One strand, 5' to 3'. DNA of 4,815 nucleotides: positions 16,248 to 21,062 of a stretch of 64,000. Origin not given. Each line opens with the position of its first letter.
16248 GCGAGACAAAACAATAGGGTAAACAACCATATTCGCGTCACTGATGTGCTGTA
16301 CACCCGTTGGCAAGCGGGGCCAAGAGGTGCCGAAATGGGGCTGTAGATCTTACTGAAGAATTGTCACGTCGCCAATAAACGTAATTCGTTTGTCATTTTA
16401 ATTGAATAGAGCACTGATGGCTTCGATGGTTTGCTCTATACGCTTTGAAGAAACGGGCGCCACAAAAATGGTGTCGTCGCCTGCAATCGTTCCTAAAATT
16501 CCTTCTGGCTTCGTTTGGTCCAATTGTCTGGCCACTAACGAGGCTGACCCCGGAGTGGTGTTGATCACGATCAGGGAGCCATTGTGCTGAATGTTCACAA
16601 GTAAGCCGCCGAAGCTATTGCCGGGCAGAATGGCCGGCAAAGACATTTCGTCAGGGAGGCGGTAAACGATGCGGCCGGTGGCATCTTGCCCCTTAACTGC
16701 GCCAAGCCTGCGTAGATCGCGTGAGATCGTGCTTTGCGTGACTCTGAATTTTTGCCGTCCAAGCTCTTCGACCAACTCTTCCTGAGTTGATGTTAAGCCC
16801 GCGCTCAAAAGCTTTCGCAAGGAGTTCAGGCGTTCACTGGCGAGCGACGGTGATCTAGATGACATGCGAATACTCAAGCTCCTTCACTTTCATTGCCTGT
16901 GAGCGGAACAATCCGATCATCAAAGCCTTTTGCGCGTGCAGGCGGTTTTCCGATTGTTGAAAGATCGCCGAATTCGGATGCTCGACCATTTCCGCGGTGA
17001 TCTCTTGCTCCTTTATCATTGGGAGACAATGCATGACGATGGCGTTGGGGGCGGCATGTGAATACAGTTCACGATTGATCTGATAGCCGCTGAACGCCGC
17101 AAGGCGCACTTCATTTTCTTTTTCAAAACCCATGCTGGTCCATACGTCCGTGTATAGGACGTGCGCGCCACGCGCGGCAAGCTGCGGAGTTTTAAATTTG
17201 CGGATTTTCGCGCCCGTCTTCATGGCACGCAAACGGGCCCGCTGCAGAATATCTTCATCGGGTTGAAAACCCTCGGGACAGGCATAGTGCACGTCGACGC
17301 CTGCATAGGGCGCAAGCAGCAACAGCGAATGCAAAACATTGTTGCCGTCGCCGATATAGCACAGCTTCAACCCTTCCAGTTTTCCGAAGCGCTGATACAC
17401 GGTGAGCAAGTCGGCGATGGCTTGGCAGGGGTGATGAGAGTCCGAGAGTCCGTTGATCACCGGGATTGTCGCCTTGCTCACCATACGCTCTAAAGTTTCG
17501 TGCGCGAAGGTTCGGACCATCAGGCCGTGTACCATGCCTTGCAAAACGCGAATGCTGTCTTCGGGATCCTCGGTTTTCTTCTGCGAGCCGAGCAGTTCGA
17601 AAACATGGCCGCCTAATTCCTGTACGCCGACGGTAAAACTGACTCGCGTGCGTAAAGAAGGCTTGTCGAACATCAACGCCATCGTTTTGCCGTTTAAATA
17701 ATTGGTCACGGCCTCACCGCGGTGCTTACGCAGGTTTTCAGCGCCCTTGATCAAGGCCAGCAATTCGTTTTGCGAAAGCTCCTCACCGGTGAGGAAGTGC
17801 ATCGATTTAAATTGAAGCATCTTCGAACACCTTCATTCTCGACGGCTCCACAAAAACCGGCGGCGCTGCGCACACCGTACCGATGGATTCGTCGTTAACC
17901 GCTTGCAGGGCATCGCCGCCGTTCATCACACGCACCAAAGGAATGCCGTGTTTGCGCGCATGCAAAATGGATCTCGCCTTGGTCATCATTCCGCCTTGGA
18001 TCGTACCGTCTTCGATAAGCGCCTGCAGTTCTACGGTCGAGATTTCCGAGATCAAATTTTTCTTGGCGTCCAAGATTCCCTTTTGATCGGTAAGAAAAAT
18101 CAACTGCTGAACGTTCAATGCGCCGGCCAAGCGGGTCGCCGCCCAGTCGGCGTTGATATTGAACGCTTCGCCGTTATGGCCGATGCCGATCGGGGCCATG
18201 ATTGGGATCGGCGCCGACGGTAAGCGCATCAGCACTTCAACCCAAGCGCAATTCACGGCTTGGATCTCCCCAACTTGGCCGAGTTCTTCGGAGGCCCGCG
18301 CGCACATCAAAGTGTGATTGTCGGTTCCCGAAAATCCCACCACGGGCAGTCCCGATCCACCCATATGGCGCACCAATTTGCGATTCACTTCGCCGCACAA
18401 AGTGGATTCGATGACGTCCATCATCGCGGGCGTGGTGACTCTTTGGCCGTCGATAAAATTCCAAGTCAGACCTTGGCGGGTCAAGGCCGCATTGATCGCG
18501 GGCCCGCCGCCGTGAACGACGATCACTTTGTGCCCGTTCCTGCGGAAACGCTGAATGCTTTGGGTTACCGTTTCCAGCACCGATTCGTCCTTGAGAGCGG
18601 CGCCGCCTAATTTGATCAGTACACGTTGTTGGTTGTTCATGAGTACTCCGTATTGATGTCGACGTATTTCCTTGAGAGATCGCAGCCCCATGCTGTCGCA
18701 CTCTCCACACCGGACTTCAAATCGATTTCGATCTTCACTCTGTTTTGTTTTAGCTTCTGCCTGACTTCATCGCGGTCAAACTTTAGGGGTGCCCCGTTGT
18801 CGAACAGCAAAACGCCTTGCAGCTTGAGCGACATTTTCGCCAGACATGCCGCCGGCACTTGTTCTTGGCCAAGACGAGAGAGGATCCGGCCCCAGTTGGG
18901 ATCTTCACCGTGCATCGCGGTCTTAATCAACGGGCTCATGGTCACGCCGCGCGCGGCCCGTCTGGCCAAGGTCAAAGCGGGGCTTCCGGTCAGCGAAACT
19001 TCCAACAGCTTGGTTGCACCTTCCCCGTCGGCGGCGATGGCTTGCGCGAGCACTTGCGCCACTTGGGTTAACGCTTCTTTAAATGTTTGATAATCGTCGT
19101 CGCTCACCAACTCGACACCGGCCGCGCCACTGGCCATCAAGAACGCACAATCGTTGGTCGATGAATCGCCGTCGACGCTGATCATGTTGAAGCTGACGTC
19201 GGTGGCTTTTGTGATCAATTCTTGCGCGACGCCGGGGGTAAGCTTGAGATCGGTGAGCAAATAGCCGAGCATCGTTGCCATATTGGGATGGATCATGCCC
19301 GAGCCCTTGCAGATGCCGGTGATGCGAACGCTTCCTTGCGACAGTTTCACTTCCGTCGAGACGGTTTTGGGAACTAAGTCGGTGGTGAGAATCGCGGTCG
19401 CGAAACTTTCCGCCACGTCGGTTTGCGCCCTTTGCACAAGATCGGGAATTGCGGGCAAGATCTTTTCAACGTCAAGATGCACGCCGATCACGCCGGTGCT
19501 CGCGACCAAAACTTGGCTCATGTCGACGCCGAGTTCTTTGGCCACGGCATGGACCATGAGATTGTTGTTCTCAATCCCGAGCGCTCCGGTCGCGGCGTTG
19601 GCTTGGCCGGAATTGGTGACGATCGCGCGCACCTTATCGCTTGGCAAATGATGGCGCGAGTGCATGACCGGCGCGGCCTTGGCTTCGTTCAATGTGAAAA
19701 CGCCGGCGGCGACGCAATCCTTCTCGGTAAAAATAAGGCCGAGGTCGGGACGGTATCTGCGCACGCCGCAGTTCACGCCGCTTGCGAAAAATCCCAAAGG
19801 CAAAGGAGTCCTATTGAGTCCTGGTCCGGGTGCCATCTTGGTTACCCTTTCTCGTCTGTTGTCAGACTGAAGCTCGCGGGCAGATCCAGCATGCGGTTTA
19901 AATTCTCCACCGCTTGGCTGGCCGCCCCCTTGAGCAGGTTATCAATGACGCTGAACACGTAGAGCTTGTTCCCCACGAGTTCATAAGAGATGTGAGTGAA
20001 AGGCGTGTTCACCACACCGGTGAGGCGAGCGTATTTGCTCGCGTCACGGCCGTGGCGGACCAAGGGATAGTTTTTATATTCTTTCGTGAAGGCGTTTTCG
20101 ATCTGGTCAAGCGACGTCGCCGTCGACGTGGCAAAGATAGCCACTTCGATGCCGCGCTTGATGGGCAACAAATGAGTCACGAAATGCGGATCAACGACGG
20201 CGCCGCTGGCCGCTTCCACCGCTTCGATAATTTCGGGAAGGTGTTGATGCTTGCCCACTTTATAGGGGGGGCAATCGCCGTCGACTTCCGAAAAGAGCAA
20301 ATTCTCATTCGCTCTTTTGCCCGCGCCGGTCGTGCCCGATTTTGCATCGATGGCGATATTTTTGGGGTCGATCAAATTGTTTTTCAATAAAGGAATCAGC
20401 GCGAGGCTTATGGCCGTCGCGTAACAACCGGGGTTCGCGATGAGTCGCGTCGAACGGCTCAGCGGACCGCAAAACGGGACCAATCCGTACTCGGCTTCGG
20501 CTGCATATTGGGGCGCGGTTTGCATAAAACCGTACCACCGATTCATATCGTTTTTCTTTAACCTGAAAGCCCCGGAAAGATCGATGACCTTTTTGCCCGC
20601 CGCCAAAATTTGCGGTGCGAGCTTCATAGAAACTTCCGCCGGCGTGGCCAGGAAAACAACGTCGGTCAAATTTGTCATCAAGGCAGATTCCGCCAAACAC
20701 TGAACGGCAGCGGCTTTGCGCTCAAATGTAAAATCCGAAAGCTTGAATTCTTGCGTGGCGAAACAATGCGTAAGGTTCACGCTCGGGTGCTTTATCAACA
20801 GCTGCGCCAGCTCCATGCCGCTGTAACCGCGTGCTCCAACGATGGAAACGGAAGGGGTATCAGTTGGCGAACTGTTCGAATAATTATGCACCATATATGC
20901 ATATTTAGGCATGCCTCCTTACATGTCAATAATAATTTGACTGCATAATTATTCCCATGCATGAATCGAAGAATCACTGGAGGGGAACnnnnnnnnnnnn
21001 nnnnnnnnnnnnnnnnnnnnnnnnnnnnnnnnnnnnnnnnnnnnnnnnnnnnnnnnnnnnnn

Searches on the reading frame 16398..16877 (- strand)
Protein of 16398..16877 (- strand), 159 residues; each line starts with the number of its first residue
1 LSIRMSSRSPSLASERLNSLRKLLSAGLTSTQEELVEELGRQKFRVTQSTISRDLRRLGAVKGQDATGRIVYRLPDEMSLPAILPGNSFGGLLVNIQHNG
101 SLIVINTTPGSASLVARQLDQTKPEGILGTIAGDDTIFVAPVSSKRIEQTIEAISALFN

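Call 53: search_protein_families(library=pfam, proteins=[window:16398-16877:-], max_evalue=0.00001)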
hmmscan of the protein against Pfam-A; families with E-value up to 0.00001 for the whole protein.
window:16398-16877:- (159 aa): 2 families
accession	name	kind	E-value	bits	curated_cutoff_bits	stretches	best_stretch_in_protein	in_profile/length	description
PF02863.23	Arg_repressor_C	-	5.6e-21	74.6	25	1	92-154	4-66/68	Arginine repressor, C-terminal domain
PF01316.27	Arg_repressor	-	9.3e-17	61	27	1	15-78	5-68/70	Arginine repressor, DNA binding domain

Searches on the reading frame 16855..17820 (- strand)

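Call 53: search_protein_families(library=pfam, proteins=[window:16855-17820:-], max_evalue=0.00001)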
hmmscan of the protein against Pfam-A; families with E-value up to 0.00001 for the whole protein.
window:16855-17820:- (321 aa): 2 families
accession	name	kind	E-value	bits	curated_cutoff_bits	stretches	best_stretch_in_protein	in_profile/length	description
PF00185.30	OTCace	-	1.9e-54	184.4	29.4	1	149-302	1-155/157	Aspartate/ornithine carbamoyltransferase, Asp/Orn binding domain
PF02729.26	OTCace_N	-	5.9e-40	137.2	29.9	1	8-142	2-147/148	Aspartate/ornithine carbamoyltransferase, carbamoyl-P binding domain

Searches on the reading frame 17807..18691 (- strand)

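Call 53: search_protein_families(library=pfam, proteins=[window:17807-18691:-], max_evalue=0.00001)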
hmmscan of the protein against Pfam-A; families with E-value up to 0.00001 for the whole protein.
window:17807-18691:- (294 aa): 1 family
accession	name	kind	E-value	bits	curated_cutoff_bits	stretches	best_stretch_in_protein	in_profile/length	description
PF00696.33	AA_kinase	-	3.4e-40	138.7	24.9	1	23-253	2-231/234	Amino acid kinase family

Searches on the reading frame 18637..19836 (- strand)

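Call 53: search_protein_families(library=pfam, proteins=[window:18637-19836:-], max_evalue=0.00001)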
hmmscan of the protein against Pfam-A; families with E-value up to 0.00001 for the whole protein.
window:18637-19836:- (399 aa): 1 family
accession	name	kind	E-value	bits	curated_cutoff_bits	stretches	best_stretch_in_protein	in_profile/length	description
PF01960.23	ArgJ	-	3.9e-138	460.7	32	1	18-399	2-376/377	ArgJ family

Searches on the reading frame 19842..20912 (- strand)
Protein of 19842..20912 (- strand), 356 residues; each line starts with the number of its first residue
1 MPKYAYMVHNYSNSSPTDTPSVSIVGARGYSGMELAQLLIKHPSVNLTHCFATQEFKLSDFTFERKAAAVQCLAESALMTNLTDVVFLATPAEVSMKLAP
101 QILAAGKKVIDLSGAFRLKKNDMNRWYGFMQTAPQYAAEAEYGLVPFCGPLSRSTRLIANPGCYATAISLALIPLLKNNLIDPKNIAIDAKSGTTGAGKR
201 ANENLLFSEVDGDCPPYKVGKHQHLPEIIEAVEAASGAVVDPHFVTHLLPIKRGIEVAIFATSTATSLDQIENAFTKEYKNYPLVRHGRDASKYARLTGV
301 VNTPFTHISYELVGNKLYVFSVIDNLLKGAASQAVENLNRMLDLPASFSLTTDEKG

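Call 65: search_protein_families(library=pfam, proteins=[window:19842-20912:-], max_evalue=0.00001)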
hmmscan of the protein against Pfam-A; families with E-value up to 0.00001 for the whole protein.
window:19842-20912:- (356 aa): 3 families
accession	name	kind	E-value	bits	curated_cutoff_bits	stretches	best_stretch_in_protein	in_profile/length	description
PF22698.1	Semialdhyde_dhC_1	-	1.5e-42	145.7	27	1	163-325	1-165/165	Semialdehyde dehydrogenase, dimerisation domain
PF01118.30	Semialdhyde_dh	-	6.1e-23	82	26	1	22-132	2-105/121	Semialdehyde dehydrogenase, NAD binding domain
PF02774.23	Semialdhyde_dhC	-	2.8e-11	44.3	26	1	172-328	1-184/184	Semialdehyde dehydrogenase, dimerisation domain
